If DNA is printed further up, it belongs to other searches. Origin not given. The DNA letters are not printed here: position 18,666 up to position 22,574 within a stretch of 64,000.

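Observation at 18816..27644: Giant T9SS cargo protein of about 2,900 aa with a homogenised array of about 19 222-bp repeats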

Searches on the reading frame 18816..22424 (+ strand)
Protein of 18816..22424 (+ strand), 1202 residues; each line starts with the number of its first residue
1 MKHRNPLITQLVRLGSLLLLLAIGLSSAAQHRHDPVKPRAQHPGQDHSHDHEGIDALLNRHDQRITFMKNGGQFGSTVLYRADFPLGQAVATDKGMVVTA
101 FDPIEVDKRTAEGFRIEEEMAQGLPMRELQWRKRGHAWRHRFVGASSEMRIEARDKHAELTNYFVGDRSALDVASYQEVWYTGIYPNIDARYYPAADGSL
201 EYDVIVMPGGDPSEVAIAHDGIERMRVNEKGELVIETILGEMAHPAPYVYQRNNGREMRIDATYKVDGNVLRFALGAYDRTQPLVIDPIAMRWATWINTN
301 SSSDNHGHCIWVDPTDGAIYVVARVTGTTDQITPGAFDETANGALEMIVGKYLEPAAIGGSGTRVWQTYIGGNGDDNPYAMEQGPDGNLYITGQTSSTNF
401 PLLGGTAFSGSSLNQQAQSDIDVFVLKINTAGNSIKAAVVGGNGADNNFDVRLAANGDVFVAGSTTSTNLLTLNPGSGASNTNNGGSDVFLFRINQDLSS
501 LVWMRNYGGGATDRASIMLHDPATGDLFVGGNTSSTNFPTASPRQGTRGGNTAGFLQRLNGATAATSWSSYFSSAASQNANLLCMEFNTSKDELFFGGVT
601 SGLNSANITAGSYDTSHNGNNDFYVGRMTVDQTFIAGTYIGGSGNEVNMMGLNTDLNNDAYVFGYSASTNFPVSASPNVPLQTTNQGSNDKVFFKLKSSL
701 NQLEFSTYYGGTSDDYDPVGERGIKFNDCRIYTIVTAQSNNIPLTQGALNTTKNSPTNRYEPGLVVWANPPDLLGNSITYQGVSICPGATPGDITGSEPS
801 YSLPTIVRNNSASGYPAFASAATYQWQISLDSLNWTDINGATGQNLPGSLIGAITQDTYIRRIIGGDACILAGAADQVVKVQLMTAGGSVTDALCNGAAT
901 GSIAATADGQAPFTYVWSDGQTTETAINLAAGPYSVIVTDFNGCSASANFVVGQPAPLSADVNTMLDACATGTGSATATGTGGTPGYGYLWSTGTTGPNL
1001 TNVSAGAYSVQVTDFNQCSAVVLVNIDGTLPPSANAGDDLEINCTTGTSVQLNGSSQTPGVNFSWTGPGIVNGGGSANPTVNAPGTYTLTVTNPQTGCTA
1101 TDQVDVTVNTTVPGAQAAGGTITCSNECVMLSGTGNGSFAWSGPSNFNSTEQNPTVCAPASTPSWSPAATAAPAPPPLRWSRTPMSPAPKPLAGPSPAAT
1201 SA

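Call 13: search_protein_families(library=pfam, max_evalue=0.01, proteins=[window:18816-22283:+])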
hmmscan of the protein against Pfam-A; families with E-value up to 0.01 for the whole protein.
window:18816-22283:+ (1156 aa): 4 families
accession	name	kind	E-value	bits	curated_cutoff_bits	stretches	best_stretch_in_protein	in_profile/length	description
PF25778.1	DUF7948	-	5.2e-54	184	27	1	67-289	1-214/214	Domain of unknown function (DUF7948)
PF13573.12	SprB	-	1.4e-11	44.3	28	2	889-922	3-37/37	SprB repeat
PF06739.17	SBBP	-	3e-09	37.1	20.5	1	365-401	1-38/38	Beta-propeller repeat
PF13895.12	Ig_2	-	0.0065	17.1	27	0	1034-1108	11-79/79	Immunoglobulin domain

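Call 14: search_protein_families(library=ncbifam, max_evalue=0.01, proteins=[window:18816-22283:+])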
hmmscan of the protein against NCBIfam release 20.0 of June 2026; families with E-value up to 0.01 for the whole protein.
window:18816-22283:+ (1156 aa): 0 families
